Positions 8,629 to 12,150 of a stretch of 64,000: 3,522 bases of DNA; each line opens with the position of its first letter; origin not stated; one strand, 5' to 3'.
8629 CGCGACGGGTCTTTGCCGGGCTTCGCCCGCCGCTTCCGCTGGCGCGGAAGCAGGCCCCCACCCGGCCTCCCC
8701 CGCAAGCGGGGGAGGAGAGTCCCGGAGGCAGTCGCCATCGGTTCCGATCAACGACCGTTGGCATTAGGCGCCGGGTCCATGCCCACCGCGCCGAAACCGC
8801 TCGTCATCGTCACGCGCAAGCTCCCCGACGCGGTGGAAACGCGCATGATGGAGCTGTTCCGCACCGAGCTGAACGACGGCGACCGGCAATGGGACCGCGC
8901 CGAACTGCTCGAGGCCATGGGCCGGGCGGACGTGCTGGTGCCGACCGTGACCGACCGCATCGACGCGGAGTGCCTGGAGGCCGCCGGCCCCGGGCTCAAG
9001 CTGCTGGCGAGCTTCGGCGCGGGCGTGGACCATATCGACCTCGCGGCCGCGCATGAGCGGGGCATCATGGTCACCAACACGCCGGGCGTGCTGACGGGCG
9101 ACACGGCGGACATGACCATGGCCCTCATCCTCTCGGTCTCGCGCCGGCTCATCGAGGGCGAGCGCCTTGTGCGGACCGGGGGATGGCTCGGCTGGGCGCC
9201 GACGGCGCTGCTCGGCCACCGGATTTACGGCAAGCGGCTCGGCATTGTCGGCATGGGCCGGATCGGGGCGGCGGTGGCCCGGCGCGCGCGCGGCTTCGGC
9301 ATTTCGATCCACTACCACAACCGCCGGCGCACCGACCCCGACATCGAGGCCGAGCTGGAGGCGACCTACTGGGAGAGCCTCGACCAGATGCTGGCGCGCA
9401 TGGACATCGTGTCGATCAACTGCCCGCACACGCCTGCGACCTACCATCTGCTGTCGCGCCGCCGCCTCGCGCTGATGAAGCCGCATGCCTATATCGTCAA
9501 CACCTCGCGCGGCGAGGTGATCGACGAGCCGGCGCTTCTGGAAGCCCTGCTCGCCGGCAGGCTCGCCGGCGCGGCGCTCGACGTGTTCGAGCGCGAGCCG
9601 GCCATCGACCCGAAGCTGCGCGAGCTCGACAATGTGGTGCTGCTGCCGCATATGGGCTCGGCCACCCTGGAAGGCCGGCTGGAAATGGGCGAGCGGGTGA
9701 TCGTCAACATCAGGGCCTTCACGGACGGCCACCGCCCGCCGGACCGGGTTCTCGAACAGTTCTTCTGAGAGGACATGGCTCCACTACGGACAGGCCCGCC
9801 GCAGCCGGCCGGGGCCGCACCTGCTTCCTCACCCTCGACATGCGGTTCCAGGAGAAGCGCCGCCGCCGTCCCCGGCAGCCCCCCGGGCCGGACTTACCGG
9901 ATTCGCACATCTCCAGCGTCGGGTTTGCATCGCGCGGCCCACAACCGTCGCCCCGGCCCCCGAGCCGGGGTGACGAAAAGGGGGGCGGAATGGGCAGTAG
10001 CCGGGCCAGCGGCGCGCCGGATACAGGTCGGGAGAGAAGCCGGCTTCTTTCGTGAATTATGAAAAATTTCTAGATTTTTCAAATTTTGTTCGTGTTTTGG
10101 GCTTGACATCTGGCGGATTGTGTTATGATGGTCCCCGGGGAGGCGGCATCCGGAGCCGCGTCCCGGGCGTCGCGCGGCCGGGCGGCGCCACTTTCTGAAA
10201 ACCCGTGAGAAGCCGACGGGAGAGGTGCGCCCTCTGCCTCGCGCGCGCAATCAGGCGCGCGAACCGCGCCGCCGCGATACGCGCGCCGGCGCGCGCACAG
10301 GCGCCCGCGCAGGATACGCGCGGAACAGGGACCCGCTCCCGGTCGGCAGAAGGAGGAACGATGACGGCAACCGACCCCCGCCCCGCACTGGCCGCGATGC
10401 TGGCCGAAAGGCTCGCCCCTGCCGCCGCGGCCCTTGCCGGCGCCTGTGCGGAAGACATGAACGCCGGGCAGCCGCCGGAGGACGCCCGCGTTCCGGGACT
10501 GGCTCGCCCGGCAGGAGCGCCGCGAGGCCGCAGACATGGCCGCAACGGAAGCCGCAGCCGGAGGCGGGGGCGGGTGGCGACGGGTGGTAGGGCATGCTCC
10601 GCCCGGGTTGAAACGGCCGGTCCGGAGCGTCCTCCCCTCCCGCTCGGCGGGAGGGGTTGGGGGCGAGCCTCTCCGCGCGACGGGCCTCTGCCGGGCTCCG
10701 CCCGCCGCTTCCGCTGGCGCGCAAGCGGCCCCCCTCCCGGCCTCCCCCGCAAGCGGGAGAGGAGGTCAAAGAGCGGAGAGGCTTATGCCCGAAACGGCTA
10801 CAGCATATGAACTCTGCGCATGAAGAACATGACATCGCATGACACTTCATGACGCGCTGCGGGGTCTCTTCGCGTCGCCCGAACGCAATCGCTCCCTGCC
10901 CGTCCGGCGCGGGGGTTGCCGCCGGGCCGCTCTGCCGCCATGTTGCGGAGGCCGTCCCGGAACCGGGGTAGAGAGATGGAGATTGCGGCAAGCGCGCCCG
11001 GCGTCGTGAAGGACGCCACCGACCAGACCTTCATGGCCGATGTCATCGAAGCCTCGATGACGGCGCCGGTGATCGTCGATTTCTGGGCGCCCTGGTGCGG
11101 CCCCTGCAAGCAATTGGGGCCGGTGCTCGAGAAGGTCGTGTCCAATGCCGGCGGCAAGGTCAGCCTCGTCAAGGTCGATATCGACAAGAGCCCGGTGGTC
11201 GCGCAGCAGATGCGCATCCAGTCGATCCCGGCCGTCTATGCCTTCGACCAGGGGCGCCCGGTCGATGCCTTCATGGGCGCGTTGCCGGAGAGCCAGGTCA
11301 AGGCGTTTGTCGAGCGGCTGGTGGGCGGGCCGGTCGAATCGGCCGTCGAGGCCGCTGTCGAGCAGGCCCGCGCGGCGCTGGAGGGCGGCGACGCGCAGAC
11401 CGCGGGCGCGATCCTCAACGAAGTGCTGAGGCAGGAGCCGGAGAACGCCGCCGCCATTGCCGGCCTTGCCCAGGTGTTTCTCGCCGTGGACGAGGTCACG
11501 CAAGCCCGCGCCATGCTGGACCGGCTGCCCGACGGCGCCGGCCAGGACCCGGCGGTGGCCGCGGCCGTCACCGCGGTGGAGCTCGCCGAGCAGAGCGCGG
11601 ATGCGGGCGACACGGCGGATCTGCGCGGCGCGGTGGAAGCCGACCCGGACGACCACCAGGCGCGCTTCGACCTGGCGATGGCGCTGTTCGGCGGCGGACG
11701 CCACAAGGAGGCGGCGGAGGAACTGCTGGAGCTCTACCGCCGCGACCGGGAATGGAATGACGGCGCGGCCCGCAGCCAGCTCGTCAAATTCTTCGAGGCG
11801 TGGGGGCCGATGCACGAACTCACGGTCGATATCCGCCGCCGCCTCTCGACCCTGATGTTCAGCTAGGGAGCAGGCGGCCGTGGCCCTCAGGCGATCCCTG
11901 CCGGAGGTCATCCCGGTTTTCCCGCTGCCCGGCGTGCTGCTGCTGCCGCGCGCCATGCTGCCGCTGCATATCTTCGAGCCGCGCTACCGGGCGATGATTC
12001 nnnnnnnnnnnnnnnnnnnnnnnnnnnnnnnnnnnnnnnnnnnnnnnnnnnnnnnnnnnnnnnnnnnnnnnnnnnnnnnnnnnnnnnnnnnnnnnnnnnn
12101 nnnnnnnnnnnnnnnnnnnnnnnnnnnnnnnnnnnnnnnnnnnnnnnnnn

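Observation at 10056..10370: AT-rich island with a near-perfect sigma70 promoter plus UP-like tract, feeding a GC-rich structured leader and a disrupted small ORF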

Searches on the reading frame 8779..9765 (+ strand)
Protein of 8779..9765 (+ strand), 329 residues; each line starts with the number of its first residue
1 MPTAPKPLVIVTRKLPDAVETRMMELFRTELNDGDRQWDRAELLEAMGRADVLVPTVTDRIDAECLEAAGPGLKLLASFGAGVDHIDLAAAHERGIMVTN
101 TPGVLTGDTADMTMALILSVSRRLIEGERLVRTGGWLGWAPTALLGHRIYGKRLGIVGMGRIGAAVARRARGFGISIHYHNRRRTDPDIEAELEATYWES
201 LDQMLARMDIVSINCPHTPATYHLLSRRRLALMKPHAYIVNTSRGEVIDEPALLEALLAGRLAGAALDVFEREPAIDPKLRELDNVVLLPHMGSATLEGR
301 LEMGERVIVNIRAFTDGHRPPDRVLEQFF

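Call 23: find_homologous_proteins(query=window:8779-9765:+, max_evalue=1e-80)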
Query window:8779-9765:+ (329 aa): 7999 proteins with E <= 1e-80 among 8000 candidates; the best 120 are listed.
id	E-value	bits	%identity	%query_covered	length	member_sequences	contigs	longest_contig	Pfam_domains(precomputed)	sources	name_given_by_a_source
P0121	7.2e-202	688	95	100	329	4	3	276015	PF00389.37,PF02826.26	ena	-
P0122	2.1e-201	686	94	100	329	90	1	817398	PF00389.37,PF02826.26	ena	-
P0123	4.7e-197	672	93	100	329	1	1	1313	PF00389.37,PF02826.26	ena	-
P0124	2.1e-195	666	-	-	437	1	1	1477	PF01408.29,PF13478.13,PF03446.22,PF00389.37,PF02826.26,PF22660.3,PF03807.24,PF07991.19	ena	-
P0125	4.5e-195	665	92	100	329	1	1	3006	PF03446.22,PF00389.37,PF02826.26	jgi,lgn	-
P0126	6.3e-195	665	92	100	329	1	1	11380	PF03446.22,PF00389.37,PF02826.26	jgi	-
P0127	4.6e-186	636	-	-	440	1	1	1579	PF01408.29,PF13478.13,PF03446.22,PF00389.37,PF02826.26,PF22660.3,PF03807.24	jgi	jgi:glyoxylate reductase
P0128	1.0e-184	631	92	95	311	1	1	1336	PF03446.22,PF00389.37,PF02826.26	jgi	-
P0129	1.4e-177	608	84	100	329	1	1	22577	PF00389.37,PF02826.26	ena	-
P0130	2.1e-177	607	84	100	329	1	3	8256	PF00389.37,PF02826.26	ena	-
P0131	3.0e-177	607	84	100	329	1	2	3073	PF00389.37,PF02826.26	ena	-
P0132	1.1e-176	605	84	100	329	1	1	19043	PF00389.37,PF02826.26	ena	-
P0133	1.9e-176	604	-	-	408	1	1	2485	PF01408.29,PF03446.22,PF00389.37,PF02826.26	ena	-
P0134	3.9e-176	603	84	100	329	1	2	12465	PF00389.37,PF02826.26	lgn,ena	-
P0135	1.4e-163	562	84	93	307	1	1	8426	PF00389.37,PF02826.26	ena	-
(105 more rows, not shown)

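Call 24: find_encoding_contigs(protein=P0121, flank=4000, max_places=3)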
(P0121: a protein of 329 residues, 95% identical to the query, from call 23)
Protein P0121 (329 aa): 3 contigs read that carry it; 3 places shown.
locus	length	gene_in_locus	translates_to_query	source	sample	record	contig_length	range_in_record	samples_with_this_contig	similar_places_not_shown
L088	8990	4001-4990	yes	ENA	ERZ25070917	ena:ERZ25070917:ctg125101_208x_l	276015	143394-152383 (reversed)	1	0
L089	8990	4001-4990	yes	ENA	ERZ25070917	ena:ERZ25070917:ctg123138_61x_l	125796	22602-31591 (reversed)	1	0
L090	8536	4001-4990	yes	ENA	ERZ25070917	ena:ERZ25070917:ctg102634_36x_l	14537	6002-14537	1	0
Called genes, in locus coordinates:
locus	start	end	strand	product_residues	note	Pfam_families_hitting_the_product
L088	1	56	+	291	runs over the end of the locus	PF00561:Abhydrolase_1, PF00975:Thioesterase (weak), PF12146:Hydrolase_4, PF12697:Abhydrolase_6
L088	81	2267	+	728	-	PF00580:UvrD-helicase, PF13245:AAA_19, PF13604:AAA_30 (faint), PF13361:UvrD_C, PF13538:UvrD_C_2 (faint)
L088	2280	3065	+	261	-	PF00378:ECH_1, PF16113:ECH_2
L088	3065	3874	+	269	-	PF00561:Abhydrolase_1, PF12146:Hydrolase_4, PF12697:Abhydrolase_6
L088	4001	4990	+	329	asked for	PF00389:2-Hacid_dh, PF02826:2-Hacid_dh_C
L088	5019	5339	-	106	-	PF07345:ATPaseInh_sub_z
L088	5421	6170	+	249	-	PF05742:TANGO2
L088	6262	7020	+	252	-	PF01259:SAICAR_synt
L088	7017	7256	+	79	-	PF02700:PurS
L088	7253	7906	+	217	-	PF13507:GATase_5, PF07685:GATase_3 (weak), PF01965:DJ-1_PfpI (weak)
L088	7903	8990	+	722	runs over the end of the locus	PF18072:FGAR-AT_linker, PF00586:AIRS, PF02769:AIRS_C, PF00586:AIRS, PF02769:AIRS_C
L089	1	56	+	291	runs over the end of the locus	PF00561:Abhydrolase_1, PF00975:Thioesterase (weak), PF12146:Hydrolase_4, PF12697:Abhydrolase_6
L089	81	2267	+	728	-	PF00580:UvrD-helicase, PF13245:AAA_19, PF13604:AAA_30 (faint), PF13361:UvrD_C, PF13538:UvrD_C_2 (faint)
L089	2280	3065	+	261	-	PF00378:ECH_1, PF16113:ECH_2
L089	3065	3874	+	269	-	PF00561:Abhydrolase_1, PF12697:Abhydrolase_6, PF12146:Hydrolase_4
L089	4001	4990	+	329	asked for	PF00389:2-Hacid_dh, PF02826:2-Hacid_dh_C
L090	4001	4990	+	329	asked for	PF00389:2-Hacid_dh, PF02826:2-Hacid_dh_C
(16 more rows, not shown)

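Call 25: find_encoding_contigs(protein=P0122, flank=4000, max_places=3)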
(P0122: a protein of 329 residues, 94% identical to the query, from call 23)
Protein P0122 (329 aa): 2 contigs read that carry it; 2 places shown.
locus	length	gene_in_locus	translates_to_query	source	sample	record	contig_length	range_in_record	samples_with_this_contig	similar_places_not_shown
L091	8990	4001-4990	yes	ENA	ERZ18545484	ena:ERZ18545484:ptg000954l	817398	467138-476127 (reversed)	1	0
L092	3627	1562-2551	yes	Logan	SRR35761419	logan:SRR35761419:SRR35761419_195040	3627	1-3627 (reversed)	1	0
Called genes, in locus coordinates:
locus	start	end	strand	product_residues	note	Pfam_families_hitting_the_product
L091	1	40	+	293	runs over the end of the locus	PF02129:Peptidase_S15 (faint), PF00561:Abhydrolase_1, PF00975:Thioesterase, PF12146:Hydrolase_4, PF12697:Abhydrolase_6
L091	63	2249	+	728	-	PF00580:UvrD-helicase, PF13245:AAA_19, PF13604:AAA_30 (faint), PF13361:UvrD_C, PF13538:UvrD_C_2 (weak)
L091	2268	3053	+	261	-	PF00378:ECH_1, PF16113:ECH_2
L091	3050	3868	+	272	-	PF12146:Hydrolase_4, PF12697:Abhydrolase_6, PF00561:Abhydrolase_1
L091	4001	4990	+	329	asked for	PF00389:2-Hacid_dh, PF02826:2-Hacid_dh_C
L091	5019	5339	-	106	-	PF07345:ATPaseInh_sub_z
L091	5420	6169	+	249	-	PF05742:TANGO2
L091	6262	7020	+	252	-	PF01259:SAICAR_synt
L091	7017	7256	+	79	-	PF02700:PurS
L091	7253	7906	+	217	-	PF07685:GATase_3 (weak), PF13507:GATase_5, PF01965:DJ-1_PfpI (weak)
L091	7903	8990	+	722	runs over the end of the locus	PF18072:FGAR-AT_linker, PF00586:AIRS, PF02769:AIRS_C, PF00586:AIRS, PF02769:AIRS_C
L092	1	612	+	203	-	?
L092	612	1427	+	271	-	PF12146:Hydrolase_4, PF12697:Abhydrolase_6, PF00561:Abhydrolase_1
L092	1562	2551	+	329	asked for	PF00389:2-Hacid_dh, PF02826:2-Hacid_dh_C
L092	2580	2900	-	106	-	PF07345:ATPaseInh_sub_z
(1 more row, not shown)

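Call 26: find_encoding_contigs(protein=P0126, flank=4000, max_places=2)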
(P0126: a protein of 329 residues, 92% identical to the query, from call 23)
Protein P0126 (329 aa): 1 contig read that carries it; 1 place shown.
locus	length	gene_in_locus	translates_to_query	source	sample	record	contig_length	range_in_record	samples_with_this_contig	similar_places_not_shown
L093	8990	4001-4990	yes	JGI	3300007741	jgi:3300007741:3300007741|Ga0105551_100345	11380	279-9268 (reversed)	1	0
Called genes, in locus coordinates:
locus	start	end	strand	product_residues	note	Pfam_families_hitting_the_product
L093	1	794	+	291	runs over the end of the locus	PF00561:Abhydrolase_1, PF00975:Thioesterase, PF12146:Hydrolase_4, PF12697:Abhydrolase_6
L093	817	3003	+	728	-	PF00580:UvrD-helicase, PF13245:AAA_19, PF13604:AAA_30 (faint), PF13361:UvrD_C, PF13538:UvrD_C_2 (faint)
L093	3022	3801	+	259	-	PF00378:ECH_1, PF16113:ECH_2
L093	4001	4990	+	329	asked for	PF00389:2-Hacid_dh, PF02826:2-Hacid_dh_C, PF03446:NAD_binding_2 (faint)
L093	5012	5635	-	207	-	PF14103:DUF4276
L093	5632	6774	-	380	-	PF02463:SMC_N, PF13175:AAA_15 (weak), PF13476:AAA_23 (weak), PF13304:AAA_21, PF13175:AAA_15 (weak)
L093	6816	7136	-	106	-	PF07345:ATPaseInh_sub_z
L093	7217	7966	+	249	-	PF05742:TANGO2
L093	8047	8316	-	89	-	PF10049:DUF2283 (weak)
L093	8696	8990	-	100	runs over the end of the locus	PF11950:DUF3467 (faint)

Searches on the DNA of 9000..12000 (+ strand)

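Call 4: search_rna_families(source=window, start=9000, end=12000, threshold=evalue, max_evalue=1, show_alignments=3)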
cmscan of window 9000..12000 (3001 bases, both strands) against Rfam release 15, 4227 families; matches with E-value up to 1: 0.
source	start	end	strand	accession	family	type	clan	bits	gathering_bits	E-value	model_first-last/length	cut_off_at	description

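Call 30: search_dna_similar(query=window:9770-10630:+, collection=plasmids, mode=distant, max_evalue=0.001)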
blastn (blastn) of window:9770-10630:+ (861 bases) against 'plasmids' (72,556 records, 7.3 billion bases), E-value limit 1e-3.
No match.

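Call 31: search_dna_similar(query=window:9770-10630:+, collection=phages, mode=distant, max_evalue=0.001)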
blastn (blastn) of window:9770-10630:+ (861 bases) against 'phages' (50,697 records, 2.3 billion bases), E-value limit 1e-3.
No match.
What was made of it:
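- Tried and rejected: blastn of 9770-10630 against plasmids and phages gave no match (calls 30, 31).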

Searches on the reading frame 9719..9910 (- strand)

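Call 35: search_protein_families(library=pfam, proteins=[window:9719-9910:-], max_evalue=1)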
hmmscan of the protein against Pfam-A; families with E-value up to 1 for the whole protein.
window:9719-9910:- (63 aa): 1 family
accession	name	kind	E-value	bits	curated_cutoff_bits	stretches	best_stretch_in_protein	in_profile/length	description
PF14692.11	DUF4462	-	0.15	12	25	1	18-27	5-14/28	Domain of unknown function (DUF4462)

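Call 36: search_protein_families(library=ncbifam, proteins=[window:9719-9910:-], max_evalue=1)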
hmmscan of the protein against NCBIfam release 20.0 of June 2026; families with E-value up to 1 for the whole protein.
window:9719-9910:- (63 aa): 0 families

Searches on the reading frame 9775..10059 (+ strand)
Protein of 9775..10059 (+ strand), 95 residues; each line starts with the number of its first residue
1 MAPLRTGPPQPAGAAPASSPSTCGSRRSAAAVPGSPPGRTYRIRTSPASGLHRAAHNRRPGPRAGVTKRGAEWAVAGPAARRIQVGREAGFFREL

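Call 35: search_protein_families(library=pfam, proteins=[window:9775-10059:+], max_evalue=1)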
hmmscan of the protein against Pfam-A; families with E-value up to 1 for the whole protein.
window:9775-10059:+ (95 aa): 0 families

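Call 36: search_protein_families(library=ncbifam, proteins=[window:9775-10059:+], max_evalue=1)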
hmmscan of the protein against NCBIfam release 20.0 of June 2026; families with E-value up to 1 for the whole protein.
window:9775-10059:+ (95 aa): 0 families

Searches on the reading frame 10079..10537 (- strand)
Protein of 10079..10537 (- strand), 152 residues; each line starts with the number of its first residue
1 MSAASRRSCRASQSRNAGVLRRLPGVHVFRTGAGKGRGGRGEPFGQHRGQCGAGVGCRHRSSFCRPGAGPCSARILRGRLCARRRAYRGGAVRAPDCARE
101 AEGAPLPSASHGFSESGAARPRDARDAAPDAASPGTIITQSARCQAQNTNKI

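Call 35: search_protein_families(library=pfam, proteins=[window:10079-10537:-], max_evalue=1)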
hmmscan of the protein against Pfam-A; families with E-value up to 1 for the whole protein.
window:10079-10537:- (152 aa): 0 families

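Call 36: search_protein_families(library=ncbifam, proteins=[window:10079-10537:-], max_evalue=1)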
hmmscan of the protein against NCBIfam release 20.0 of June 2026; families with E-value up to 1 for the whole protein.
window:10079-10537:- (152 aa): 0 families
